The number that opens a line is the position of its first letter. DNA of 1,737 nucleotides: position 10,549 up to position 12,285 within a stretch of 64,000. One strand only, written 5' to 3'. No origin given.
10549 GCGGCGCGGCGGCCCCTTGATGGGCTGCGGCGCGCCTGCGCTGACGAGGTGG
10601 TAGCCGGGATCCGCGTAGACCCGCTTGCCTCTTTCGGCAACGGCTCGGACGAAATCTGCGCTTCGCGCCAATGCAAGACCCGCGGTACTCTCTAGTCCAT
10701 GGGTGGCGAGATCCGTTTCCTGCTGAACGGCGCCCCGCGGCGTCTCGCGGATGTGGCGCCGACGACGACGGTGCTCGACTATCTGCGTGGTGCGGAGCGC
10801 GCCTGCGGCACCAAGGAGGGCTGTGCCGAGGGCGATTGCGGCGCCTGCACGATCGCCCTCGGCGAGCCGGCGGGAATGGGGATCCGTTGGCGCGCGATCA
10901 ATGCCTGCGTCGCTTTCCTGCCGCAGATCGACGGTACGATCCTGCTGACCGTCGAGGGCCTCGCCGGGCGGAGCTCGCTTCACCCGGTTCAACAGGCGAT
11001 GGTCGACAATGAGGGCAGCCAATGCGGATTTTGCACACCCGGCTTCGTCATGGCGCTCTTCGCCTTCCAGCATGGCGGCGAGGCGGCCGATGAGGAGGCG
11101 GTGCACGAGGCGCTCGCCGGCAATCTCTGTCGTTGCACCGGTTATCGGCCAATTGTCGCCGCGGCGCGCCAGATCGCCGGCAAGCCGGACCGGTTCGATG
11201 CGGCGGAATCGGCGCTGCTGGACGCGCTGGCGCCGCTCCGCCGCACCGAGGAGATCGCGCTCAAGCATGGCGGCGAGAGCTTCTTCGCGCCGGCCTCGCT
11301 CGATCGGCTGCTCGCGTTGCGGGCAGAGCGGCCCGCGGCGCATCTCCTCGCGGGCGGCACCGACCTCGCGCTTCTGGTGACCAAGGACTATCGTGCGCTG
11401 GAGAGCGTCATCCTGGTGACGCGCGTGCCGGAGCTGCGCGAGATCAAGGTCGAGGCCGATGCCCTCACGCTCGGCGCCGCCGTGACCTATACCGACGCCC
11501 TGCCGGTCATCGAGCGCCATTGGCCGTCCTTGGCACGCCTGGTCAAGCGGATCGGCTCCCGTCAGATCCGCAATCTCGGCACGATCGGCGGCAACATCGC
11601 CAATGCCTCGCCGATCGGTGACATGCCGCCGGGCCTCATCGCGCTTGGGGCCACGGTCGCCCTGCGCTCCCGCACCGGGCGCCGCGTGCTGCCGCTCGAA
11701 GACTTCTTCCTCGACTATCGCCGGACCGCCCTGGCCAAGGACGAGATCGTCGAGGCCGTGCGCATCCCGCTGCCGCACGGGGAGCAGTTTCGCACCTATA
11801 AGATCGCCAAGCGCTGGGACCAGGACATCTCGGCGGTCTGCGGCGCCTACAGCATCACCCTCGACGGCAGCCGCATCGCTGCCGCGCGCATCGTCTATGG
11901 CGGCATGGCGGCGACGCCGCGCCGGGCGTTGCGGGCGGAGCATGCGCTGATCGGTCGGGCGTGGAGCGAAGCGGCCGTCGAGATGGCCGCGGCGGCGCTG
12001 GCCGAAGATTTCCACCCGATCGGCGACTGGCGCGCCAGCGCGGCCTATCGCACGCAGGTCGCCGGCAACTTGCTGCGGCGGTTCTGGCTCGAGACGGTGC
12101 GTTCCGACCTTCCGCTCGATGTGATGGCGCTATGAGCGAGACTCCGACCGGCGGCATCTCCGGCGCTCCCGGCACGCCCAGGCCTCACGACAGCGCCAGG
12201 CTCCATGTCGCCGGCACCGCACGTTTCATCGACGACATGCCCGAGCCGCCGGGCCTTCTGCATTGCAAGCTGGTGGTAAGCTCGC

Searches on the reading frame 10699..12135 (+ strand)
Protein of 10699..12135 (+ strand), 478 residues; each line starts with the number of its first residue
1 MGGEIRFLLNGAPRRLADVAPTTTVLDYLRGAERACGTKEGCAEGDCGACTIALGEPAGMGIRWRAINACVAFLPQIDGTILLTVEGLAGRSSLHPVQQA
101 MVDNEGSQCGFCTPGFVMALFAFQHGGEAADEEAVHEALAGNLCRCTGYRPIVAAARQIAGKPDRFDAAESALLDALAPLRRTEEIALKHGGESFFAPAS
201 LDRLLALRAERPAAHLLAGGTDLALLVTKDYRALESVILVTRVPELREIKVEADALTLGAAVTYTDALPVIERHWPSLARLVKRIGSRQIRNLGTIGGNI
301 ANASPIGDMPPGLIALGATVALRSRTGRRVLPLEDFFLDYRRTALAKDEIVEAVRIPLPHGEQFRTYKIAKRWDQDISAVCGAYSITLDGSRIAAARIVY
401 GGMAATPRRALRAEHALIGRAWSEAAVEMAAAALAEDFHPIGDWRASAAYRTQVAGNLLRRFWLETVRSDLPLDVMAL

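Call 63: search_protein_families(library=pfam, proteins=[window:10699-12135:+], max_evalue=0.00001)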
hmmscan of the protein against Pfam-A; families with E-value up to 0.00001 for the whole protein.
window:10699-12135:+ (478 aa): 3 families
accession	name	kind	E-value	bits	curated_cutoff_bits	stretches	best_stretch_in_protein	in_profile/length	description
PF00941.27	FAD_binding_5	-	7.4e-54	182.5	27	1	195-358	5-169/170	FAD binding domain in molybdopterin dehydrogenase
PF03450.22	CO_deh_flav_C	-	8.2e-35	119.5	25.5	1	365-465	1-101/102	CO dehydrogenase flavoprotein C-terminal domain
PF01799.25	Fer2_2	-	6.1e-29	100.4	30.3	1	84-156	1-74/75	[2Fe-2S] binding domain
